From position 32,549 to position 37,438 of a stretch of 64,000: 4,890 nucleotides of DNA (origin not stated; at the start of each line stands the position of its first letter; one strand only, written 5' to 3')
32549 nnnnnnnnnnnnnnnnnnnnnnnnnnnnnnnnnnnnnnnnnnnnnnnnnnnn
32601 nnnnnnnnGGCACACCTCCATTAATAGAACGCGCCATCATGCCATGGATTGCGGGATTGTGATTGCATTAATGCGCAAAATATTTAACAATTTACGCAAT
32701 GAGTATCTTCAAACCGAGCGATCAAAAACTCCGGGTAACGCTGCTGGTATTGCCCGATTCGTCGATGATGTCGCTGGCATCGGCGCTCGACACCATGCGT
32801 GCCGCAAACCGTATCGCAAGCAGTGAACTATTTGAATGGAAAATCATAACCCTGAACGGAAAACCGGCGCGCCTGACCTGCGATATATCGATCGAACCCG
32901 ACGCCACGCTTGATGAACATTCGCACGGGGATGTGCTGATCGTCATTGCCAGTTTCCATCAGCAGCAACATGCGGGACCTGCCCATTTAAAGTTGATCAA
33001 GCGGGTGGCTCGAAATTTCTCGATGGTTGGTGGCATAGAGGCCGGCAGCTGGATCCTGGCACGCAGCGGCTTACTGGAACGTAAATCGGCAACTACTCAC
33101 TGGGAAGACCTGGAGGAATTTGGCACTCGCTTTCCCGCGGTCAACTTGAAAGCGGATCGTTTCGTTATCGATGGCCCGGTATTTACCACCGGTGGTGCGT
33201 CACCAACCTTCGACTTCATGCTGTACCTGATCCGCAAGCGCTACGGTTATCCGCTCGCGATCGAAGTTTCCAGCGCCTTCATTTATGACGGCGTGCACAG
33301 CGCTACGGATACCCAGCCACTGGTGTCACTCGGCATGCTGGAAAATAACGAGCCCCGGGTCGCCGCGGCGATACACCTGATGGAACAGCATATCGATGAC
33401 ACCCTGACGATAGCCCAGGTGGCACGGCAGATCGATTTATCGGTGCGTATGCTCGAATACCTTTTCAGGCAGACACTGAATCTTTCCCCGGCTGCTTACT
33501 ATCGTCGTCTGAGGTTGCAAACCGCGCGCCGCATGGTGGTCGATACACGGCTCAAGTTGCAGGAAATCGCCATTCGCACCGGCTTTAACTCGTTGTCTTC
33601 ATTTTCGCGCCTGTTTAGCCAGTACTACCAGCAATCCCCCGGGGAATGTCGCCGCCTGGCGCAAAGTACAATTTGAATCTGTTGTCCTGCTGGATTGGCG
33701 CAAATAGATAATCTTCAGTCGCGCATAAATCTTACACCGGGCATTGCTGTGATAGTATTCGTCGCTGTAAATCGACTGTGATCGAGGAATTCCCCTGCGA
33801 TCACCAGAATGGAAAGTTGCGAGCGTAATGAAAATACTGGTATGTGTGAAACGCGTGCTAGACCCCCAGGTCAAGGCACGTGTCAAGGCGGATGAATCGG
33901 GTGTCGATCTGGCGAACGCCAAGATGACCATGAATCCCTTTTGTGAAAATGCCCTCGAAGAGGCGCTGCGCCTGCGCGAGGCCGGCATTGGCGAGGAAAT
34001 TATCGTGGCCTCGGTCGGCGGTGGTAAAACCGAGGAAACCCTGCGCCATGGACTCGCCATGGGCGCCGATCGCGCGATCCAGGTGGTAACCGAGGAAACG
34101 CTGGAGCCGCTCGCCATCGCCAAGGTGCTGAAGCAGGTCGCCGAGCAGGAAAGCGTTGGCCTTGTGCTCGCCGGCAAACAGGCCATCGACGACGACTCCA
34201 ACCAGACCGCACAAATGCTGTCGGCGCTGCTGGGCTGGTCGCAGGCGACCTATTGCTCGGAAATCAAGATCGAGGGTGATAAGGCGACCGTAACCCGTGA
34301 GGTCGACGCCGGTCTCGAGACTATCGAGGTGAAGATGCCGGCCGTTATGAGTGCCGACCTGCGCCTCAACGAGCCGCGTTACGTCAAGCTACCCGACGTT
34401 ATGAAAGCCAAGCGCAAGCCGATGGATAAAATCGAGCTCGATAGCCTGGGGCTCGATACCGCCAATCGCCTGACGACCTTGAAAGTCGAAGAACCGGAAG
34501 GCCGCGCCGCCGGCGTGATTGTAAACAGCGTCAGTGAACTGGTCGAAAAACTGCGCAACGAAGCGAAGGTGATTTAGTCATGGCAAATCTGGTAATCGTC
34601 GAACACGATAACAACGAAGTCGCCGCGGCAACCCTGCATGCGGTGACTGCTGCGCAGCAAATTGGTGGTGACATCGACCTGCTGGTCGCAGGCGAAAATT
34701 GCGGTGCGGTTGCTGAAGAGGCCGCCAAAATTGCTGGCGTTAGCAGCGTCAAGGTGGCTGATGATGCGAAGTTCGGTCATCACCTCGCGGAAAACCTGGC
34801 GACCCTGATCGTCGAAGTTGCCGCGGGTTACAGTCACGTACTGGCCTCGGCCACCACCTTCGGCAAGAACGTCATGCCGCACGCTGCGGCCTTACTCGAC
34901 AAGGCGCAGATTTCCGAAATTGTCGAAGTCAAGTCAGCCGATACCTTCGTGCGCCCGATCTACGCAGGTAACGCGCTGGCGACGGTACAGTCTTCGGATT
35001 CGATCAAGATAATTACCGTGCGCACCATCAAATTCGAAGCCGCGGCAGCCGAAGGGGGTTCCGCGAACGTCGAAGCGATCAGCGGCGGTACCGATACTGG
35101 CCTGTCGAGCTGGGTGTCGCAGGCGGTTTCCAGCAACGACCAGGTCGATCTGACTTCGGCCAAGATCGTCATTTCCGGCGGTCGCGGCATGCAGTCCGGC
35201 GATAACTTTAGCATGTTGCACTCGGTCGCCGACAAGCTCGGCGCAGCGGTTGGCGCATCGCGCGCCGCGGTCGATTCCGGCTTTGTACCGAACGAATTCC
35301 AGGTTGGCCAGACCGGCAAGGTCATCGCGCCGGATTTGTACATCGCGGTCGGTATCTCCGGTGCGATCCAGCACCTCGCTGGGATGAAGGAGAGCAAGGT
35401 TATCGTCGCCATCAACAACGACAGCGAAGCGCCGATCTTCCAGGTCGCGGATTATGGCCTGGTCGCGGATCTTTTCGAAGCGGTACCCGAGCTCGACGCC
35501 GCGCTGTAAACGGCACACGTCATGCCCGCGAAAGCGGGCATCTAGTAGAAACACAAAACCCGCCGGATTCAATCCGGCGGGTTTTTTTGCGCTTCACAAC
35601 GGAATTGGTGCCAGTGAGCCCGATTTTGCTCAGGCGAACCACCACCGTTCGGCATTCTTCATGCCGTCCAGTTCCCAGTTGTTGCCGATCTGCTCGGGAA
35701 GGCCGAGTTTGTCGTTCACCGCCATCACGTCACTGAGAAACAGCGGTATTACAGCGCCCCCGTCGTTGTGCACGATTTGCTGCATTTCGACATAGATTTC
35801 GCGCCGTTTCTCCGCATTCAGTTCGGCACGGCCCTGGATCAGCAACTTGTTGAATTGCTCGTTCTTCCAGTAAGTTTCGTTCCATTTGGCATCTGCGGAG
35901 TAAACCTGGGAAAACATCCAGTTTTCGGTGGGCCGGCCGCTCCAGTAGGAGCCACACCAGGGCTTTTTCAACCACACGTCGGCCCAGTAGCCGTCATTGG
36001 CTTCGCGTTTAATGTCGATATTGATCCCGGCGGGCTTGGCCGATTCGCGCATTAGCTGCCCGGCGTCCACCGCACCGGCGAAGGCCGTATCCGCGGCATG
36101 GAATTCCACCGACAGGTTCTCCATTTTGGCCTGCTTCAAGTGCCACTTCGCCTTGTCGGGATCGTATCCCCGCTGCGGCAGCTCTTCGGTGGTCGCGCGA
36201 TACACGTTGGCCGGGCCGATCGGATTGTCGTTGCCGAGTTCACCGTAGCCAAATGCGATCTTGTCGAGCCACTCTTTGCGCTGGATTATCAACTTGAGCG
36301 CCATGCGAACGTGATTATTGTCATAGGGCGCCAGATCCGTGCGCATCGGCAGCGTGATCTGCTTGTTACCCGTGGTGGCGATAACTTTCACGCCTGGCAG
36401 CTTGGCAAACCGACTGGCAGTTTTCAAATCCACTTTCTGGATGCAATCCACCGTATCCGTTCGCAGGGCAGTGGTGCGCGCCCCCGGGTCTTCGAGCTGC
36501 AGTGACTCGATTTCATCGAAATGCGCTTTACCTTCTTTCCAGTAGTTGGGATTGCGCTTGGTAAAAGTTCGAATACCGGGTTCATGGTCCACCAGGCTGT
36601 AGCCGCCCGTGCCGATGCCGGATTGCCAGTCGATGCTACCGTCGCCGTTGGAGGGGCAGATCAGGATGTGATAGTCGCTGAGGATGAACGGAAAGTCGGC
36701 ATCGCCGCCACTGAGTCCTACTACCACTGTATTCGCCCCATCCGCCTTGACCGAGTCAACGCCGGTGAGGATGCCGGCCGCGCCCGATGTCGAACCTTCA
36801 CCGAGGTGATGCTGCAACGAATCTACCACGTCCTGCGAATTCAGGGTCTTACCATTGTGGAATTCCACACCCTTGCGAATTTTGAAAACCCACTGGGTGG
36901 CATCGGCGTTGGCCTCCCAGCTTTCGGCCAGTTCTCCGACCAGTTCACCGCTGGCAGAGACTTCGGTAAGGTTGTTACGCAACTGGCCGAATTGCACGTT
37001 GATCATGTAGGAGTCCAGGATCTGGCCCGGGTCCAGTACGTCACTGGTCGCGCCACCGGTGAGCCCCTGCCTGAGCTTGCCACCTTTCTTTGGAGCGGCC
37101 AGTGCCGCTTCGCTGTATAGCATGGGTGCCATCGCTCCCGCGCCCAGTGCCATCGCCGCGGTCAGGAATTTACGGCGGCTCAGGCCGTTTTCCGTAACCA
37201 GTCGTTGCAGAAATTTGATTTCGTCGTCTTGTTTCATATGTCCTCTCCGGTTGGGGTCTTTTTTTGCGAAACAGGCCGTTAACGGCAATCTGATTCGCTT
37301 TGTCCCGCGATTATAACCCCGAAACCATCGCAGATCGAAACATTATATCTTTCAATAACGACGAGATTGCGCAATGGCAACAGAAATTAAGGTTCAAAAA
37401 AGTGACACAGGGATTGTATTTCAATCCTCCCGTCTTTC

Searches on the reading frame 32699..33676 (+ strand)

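Call 10: search_protein_families(library=ncbifam, proteins=[window:32699-33676:+], max_evalue=1e-10)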
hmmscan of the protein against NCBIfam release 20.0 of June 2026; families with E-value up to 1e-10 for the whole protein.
window:32699-33676:+ (325 aa): 12 families
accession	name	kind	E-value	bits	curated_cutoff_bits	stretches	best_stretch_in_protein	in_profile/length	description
NF052371.1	TransRegGbdRPseu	equivalog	1.9e-68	231.2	480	1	9-322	15-328/365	choline metabolism transcriptional regulator GbdR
NF006902.0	PRK09393.1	equivalog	5.9e-38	130.8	425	1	43-320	43-321/327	transcriptional regulator FtrA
NF007860.0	PRK10572.1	equivalog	3.2e-14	52.4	208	1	217-322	181-286/292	arabinose operon transcriptional regulator AraC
NF010028.0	PRK13503.1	equivalog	4.8e-14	52.4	288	1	214-321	166-273/278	HTH-type transcriptional activator RhaS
NF012144.2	ramA_TF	equivalog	6.2e-13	49.1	180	1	224-319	10-105/108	RamA family antibiotic efflux transcriptional regulator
NF047455.1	TF_Staph_AryK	equivalog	1.9e-12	46.2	850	1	215-322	153-260/759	transcriptional regulator AryK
NF041686.2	ant_diox_reg_AndR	equivalog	2e-12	47.4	350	1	218-318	215-318/321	anthranilate 1,2-dioxygenase regulatory protein AndR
NF007693.0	PRK10371.1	equivalog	1.3e-11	44.2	253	1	221-323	200-302/309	transcriptional regulator MelR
NF047788.1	TransRegPocR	equivalog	1.9e-11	43.8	500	1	215-321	185-291/296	transcriptional regulator PocR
NF040475.1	chlor_reg_RclR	equivalog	2.6e-11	43.4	400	1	218-320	176-278/284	reactive chlorine-specific transcriptional regulator RclR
NF007584.0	PRK10219.1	equivalog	2.7e-11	43.7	174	1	223-319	9-105/107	superoxide response transcriptional regulator SoxS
TIGR04094.1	adjacent_YSIRK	equivalog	9.5e-11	41.3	200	0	215-315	281-380/383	YSIRK-targeted surface antigen transcriptional regulator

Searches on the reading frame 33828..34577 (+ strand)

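Call 10: search_protein_families(library=ncbifam, proteins=[window:33828-34577:+], max_evalue=1e-10)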
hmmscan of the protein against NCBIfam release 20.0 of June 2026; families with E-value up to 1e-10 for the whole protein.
window:33828-34577:+ (249 aa): 5 families
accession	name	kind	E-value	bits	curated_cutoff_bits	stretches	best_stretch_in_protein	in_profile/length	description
NF040731.1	flavo_sub_EftB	exception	1.6e-33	116.1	445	1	2-231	1-238/260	electron transfer flavoprotein subunit beta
NF042971.1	AcrlCoAredClosAcrB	equivalog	5.2e-29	101.1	475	1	1-208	1-211/266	acryloyl-CoA reductase electron transfer subunit gamma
NF002888.0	PRK03359.1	subfamily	1.1e-22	80.6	219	1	1-232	1-236/256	putative electron transfer flavoprotein FixA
NF008998.0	PRK12342.1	equivalog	6.8e-22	78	338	1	1-244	1-247/254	electron transfer flavoprotein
TIGR04503.1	mft_etfB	hypoth_equivalog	1.8e-17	63.6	200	1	16-206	11-218/290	mycofactocin-associated electron transfer flavoprotein beta subunit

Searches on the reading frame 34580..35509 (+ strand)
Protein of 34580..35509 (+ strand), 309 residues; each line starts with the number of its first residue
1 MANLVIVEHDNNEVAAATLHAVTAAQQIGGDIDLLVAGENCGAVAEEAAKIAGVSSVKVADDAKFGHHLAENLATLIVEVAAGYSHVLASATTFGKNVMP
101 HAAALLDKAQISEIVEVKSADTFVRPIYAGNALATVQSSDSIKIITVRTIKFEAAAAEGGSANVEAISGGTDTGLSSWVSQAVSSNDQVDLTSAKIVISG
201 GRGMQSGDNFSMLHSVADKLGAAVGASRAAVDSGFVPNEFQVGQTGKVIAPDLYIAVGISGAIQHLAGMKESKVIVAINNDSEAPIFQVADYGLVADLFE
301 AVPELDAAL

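Call 10: search_protein_families(library=ncbifam, proteins=[window:34580-35509:+], max_evalue=1e-10)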
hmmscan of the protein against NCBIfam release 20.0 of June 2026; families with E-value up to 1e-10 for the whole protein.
window:34580-35509:+ (309 aa): 5 families
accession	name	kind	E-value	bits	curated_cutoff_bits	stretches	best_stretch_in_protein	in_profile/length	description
NF042970.1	AcrlCoAredClosAcrA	equivalog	5.3e-43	147.5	600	1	149-305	194-353/360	acryloyl-CoA reductase electron transfer subunit beta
NF038209.1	mft_etfA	equivalog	1.3e-37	129.8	240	1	25-307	20-300/303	mycofactocin-associated electron transfer flavoprotein alpha subunit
NF008884.0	PRK11916.1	equivalog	7.9e-35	120.7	528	1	5-305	7-306/312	electron transfer flavoprotein subunit alpha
NF002889.0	PRK03363.1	equivalog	3.8e-30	105.3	549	1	23-309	22-311/313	electron transfer flavoprotein subunit alpha/FixB family protein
NF051845.1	EtFlavAlphaProt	equivalog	3.1e-28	98.9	600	1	186-302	279-392/406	electron transfer flavoprotein subunit alpha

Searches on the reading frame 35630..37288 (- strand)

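Call 10: search_protein_families(library=ncbifam, proteins=[window:35630-37288:-], max_evalue=1e-10)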
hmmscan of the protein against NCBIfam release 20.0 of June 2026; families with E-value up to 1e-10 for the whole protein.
window:35630-37288:- (552 aa): 9 families
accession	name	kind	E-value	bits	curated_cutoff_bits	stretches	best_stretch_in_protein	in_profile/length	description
NF045468.1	Opp5A_nikA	equivalog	2.7e-35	121.8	600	1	82-527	28-468/488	nickel ABC transporter substrate-binding protein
NF045467.1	Opp4A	equivalog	1.9e-28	99.1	650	0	223-388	206-379/556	oligopeptide ABC transporter substrate-binding protein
TIGR02294.1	nickel_nikA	equivalog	3.2e-20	72.1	393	1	106-388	38-326/501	nickel ABC transporter substrate-binding protein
NF011942.0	PRK15413.1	equivalog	1.9e-17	63.1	594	1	115-525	70-489/512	glutathione ABC transporter substrate-binding protein GsiB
NF011689.0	PRK15109.1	equivalog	4e-15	55.5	560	1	92-517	54-508/547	ABC transporter substrate-binding protein SapA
NF043070.1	DppA_dipep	equivalog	4.6e-15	55.2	1005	0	223-514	206-502/535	dipeptide ABC transporter periplasmic-binding protein DppA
NF011684.0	PRK15104.1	equivalog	3.7e-13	49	947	0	74-163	39-128/543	oligopeptide ABC transporter substrate-binding protein OppA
NF047575.1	opine_bind_CntA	exception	7.2e-13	47.9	800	1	119-389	80-360/535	staphylopine-dependent metal ABC transporter substrate-binding lipoprotein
TIGR04028.1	SBP_KPN_01854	hypoth_equivalog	3.7e-11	42.3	468.5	0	120-165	48-93/509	TIGR04028 family ABC transporter substrate-binding protein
